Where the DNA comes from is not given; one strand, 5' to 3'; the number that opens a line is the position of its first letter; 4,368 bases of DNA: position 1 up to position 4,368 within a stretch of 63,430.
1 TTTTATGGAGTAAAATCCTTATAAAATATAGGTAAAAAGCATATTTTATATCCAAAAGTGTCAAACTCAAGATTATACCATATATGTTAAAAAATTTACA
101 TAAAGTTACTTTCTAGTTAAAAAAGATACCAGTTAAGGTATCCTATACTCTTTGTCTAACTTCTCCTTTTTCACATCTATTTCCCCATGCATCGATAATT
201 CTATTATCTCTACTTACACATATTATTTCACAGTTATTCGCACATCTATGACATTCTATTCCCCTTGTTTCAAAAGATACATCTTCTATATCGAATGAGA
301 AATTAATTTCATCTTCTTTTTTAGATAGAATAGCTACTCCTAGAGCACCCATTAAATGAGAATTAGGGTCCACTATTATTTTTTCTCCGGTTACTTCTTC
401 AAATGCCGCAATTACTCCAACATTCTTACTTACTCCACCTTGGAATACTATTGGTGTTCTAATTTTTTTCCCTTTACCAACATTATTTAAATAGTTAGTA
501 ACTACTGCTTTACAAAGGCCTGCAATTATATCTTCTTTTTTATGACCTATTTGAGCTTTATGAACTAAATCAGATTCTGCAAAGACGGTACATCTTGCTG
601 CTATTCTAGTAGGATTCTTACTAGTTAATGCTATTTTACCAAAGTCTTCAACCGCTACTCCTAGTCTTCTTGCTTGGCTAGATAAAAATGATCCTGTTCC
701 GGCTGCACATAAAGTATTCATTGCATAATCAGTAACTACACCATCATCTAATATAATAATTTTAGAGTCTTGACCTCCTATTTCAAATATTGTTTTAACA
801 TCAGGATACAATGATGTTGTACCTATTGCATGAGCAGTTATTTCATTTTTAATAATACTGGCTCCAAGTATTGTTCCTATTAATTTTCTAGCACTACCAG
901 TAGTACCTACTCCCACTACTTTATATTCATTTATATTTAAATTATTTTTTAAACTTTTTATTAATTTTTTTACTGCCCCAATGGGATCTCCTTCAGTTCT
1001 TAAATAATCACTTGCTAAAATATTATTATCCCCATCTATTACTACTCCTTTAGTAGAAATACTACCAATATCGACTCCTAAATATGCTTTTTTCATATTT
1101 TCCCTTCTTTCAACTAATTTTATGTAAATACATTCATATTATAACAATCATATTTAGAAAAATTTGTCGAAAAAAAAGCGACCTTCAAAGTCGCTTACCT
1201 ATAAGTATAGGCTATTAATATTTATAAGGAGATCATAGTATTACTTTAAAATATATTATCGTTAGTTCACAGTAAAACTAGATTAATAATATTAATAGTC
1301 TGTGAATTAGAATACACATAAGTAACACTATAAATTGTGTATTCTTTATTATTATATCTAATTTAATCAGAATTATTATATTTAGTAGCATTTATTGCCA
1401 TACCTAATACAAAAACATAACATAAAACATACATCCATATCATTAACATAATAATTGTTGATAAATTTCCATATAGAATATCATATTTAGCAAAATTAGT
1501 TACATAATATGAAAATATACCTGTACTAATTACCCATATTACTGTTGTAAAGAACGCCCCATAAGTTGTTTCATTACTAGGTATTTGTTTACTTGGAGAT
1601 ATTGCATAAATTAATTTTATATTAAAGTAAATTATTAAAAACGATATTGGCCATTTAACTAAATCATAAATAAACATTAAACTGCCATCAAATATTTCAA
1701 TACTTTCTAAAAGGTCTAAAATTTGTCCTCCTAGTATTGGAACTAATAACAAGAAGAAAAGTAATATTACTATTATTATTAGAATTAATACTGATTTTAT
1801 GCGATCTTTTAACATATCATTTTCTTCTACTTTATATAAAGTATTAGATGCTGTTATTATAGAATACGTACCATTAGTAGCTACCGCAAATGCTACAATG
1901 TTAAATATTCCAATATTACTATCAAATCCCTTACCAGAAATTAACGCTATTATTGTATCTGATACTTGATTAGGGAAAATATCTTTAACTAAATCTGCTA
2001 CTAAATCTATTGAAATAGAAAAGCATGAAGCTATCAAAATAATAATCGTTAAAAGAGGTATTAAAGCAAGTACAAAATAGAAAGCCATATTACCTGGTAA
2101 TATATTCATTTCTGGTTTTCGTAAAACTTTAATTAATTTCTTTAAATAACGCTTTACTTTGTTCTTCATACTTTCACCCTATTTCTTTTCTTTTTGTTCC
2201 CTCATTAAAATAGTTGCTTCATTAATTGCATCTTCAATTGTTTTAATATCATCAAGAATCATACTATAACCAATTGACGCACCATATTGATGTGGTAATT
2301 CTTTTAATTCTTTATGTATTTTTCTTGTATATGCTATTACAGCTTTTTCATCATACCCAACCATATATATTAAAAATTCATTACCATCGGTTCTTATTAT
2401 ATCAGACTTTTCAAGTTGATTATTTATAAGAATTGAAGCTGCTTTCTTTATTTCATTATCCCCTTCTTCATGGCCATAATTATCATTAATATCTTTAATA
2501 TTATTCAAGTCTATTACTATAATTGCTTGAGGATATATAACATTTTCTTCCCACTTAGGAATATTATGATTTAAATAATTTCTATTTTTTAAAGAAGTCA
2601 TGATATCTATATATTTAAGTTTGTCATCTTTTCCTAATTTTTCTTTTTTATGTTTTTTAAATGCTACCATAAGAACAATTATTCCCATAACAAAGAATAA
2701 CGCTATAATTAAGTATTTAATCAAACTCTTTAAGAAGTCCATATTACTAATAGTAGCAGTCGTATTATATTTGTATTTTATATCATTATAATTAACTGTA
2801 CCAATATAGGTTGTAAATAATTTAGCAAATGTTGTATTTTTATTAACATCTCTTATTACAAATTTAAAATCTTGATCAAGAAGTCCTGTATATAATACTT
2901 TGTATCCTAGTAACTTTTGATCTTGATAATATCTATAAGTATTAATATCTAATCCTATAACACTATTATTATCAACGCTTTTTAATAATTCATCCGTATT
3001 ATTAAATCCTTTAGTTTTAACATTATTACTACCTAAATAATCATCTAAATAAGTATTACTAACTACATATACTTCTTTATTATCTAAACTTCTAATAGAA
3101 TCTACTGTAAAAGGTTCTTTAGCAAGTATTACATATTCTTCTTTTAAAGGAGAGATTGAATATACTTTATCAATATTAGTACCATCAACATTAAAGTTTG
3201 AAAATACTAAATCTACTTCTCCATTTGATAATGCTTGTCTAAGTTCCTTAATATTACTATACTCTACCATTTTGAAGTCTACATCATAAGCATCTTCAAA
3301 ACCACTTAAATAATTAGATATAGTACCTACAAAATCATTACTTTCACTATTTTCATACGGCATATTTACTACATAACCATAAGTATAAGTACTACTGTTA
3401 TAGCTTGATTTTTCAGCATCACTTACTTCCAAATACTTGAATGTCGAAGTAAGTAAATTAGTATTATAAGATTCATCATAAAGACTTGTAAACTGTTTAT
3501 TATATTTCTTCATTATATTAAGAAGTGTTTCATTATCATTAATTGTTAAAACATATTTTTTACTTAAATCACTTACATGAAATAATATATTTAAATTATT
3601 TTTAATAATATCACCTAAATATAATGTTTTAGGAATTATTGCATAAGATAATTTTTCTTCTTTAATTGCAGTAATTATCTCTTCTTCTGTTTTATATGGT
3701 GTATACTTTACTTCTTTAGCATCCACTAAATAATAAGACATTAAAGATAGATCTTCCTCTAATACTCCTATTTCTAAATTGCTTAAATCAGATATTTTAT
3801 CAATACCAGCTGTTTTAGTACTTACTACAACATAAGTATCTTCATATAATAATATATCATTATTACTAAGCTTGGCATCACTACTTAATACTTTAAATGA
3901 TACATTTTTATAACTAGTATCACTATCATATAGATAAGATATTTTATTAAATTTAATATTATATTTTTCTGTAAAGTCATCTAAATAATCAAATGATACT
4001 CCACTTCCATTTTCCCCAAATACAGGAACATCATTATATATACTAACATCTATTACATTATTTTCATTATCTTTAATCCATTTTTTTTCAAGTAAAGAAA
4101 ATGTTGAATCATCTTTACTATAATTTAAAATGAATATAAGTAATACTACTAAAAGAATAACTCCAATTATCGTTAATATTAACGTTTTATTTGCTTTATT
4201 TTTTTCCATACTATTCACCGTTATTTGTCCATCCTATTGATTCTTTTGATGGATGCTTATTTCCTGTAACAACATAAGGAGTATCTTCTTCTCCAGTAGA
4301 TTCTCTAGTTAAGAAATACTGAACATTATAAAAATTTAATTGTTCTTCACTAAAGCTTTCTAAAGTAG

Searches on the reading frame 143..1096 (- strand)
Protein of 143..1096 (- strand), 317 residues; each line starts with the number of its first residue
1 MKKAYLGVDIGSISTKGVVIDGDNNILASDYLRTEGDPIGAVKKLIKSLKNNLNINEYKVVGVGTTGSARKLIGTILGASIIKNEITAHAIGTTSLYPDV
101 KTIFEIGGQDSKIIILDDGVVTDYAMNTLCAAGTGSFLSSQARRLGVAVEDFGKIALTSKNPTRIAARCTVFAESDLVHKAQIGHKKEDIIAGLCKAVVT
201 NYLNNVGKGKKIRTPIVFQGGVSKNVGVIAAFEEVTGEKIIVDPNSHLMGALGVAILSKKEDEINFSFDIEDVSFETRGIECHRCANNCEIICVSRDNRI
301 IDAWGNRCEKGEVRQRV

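Call 53: search_protein_families(library=pfam, proteins=[window:143-1096:-], max_evalue=0.001)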
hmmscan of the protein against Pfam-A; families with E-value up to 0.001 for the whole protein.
window:143-1096:- (317 aa): 1 family
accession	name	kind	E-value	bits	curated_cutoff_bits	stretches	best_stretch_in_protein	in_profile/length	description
PF01869.26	BcrAD_BadFG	-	6.4e-49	167.3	31.5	1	6-257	1-270/271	BadF/BadG/BcrA/BcrD ATPase family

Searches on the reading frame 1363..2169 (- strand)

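Call 53: search_protein_families(library=pfam, proteins=[window:1363-2169:-], max_evalue=0.001)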
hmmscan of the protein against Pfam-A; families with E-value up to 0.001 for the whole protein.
window:1363-2169:- (268 aa): 1 family
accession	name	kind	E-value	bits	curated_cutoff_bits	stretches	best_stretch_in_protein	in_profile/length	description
PF03631.20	Virul_fac_BrkB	-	1.3e-43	150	33.7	1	26-262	10-254/259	Virulence factor BrkB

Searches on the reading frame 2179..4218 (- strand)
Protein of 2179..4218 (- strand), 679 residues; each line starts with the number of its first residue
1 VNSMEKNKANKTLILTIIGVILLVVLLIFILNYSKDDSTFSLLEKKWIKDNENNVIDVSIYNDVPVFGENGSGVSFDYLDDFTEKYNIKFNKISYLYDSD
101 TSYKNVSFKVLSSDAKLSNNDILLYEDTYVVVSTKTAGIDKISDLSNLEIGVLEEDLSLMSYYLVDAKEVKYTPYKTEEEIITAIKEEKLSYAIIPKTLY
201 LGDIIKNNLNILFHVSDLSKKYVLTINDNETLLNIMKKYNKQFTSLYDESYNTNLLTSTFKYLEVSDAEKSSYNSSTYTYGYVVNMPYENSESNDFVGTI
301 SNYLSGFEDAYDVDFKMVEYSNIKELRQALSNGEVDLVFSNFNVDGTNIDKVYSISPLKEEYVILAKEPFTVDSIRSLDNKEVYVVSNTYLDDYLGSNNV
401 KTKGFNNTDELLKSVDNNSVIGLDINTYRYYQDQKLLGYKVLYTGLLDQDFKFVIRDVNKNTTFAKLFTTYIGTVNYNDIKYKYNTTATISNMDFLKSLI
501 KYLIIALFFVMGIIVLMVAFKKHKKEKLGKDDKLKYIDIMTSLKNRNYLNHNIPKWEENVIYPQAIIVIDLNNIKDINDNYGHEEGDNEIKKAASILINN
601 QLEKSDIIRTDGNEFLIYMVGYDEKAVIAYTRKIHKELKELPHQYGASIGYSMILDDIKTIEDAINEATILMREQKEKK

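Call 53: search_protein_families(library=pfam, proteins=[window:2179-4218:-], max_evalue=0.001)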
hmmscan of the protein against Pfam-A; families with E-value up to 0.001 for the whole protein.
window:2179-4218:- (679 aa): 1 family
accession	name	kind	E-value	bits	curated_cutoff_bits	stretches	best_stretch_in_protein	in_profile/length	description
PF00990.26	GGDEF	-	5.1e-21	75.6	23.8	1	536-678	2-157/161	Diguanylate cyclase, GGDEF domain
